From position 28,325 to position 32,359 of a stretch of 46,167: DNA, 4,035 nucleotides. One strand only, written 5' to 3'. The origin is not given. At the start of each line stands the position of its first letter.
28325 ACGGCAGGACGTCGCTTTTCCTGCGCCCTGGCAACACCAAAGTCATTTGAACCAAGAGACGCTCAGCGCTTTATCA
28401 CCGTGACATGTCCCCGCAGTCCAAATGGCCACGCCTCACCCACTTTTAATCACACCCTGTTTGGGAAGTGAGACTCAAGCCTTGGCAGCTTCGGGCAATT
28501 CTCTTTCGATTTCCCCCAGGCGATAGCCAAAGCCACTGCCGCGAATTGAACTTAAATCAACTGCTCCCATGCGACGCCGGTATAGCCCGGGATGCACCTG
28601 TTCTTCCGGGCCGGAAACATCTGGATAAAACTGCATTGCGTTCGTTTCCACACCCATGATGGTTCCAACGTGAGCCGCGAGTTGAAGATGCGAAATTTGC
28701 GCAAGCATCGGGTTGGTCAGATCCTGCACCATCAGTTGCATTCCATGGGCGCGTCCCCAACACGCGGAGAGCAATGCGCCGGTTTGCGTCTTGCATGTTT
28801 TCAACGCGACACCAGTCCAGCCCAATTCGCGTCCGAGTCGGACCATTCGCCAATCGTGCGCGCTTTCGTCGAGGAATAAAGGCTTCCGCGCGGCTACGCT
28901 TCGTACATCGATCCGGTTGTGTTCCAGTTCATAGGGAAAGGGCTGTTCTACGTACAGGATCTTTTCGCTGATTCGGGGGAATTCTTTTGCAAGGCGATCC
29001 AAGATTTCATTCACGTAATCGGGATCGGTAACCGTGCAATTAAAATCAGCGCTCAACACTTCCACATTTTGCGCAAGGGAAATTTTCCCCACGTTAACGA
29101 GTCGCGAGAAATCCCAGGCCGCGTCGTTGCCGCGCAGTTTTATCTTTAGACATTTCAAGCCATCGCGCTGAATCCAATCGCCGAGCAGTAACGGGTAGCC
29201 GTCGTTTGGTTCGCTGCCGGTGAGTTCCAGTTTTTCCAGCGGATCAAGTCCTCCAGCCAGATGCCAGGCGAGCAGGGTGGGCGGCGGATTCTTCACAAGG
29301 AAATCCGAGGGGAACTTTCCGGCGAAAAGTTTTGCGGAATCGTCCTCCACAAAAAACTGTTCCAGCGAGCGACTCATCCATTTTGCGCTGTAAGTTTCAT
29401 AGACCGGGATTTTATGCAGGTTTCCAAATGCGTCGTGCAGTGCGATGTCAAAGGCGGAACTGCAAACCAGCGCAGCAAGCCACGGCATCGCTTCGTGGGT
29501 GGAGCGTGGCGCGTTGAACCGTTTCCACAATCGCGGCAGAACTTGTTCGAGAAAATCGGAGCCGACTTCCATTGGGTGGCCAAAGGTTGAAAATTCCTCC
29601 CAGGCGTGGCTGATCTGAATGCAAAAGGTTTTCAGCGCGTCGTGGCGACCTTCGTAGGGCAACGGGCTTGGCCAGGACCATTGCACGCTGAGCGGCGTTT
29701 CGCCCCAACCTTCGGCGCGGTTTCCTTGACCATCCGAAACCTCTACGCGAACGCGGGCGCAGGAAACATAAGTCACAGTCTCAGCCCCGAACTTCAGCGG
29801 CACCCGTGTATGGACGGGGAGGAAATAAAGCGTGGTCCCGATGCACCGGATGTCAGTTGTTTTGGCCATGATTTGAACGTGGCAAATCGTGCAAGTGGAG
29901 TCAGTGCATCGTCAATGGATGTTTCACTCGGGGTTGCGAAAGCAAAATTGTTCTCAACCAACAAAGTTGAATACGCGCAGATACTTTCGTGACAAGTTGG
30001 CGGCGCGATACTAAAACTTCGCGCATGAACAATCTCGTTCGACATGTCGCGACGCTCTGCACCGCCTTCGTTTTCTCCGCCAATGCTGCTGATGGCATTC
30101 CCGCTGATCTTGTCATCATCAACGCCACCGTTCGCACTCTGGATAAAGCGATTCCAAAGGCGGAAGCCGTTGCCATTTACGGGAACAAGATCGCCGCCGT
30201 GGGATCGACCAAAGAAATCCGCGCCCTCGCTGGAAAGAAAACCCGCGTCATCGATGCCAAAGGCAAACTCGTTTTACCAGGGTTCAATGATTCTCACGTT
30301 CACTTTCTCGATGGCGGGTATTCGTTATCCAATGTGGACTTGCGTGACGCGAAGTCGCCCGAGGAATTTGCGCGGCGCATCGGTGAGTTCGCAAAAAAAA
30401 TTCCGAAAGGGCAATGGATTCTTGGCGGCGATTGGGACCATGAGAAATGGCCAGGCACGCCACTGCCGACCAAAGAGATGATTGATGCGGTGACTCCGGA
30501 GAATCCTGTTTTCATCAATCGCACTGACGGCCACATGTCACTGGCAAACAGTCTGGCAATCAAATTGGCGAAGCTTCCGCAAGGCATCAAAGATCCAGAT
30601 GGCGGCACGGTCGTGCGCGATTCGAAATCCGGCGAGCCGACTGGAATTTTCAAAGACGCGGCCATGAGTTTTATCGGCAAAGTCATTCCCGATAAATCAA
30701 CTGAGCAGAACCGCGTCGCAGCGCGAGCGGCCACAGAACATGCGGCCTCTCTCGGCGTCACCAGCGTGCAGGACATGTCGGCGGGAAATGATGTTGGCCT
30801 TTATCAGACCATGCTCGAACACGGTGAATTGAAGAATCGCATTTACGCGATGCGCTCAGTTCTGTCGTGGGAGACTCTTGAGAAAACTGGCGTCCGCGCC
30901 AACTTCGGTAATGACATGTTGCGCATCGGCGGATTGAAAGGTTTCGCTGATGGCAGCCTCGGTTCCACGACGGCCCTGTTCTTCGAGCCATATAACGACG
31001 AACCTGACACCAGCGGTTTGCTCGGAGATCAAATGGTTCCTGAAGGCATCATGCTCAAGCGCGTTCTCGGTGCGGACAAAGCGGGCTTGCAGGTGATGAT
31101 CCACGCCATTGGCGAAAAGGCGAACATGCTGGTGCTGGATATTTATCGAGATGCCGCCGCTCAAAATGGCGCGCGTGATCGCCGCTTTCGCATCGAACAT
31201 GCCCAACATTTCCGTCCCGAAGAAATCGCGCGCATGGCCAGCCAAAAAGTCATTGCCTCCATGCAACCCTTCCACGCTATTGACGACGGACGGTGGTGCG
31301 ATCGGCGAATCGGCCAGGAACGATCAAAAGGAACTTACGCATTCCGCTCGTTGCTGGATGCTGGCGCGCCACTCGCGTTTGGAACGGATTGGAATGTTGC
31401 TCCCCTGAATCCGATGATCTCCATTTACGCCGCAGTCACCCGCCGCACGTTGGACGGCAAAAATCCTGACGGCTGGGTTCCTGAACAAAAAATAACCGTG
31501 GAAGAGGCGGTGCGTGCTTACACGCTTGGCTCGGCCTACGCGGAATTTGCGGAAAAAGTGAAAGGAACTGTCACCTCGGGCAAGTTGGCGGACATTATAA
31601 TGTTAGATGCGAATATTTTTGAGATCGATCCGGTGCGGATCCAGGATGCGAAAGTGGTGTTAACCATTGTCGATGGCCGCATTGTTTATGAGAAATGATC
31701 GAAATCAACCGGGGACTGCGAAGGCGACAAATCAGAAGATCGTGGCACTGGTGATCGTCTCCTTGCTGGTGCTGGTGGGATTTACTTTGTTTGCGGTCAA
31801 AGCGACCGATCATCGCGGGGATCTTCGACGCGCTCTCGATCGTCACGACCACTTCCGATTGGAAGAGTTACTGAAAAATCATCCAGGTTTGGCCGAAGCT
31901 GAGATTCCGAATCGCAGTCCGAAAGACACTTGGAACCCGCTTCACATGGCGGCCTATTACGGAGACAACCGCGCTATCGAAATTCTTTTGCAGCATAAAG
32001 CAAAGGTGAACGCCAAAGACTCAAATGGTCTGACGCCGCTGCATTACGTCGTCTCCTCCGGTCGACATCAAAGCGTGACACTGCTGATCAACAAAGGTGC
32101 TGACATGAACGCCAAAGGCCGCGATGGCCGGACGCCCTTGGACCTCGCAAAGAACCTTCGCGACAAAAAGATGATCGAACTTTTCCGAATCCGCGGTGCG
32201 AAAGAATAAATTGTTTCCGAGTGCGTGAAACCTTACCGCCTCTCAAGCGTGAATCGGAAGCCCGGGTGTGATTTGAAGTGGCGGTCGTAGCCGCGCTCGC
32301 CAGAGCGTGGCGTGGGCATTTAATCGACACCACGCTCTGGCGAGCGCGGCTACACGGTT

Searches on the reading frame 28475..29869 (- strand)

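Call 44: search_protein_families(library=pfam, proteins=[window:28475-29869:-], max_evalue=0.001)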
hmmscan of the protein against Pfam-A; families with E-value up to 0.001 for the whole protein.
window:28475-29869:- (464 aa): 1 family
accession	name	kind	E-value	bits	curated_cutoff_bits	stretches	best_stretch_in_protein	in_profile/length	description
PF13378.12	MR_MLE_C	-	2.6e-08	34.3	29.4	1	232-449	9-213/219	Enolase C-terminal domain-like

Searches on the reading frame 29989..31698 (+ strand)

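Call 44: search_protein_families(library=pfam, proteins=[window:29989-31698:+], max_evalue=0.001)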
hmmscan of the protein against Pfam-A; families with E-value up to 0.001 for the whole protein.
window:29989-31698:+ (569 aa): 2 families
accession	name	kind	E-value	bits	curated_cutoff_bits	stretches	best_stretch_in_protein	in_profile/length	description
PF07969.17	Amidohydro_3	-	7.9e-112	375.6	29.7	1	86-567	1-472/472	Amidohydrolase family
PF01979.26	Amidohydro_1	-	4.5e-20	72.6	25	1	239-566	32-345/345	Amidohydrolase family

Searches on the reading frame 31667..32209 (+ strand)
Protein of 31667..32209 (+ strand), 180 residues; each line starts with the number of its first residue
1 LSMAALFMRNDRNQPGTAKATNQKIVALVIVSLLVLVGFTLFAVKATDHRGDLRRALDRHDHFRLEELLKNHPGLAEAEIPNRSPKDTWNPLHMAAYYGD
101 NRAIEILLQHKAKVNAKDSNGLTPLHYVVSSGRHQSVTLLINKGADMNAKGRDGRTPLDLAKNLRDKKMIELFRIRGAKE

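Call 44: search_protein_families(library=pfam, proteins=[window:31667-32209:+], max_evalue=0.001)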
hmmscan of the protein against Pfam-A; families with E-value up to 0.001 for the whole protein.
window:31667-32209:+ (180 aa): 5 families
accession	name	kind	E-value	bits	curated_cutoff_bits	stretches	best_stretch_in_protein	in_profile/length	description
PF12796.13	Ank_2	-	2.1e-30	105.6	27.3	2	65-150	13-89/90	Ankyrin repeats (3 copies)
PF13637.12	Ank_4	-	8.5e-21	74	22.7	2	92-141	1-50/50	Ankyrin repeats (many copies)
PF00023.36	Ank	-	2.3e-19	68.9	21.1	2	120-151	1-32/33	Ankyrin repeat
PF13857.12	Ank_5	-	2.9e-17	63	27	2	79-127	7-55/56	Ankyrin repeats (many copies)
PF13606.12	Ank_3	-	2.2e-12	46.2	22.3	1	88-116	2-30/30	Ankyrin repeat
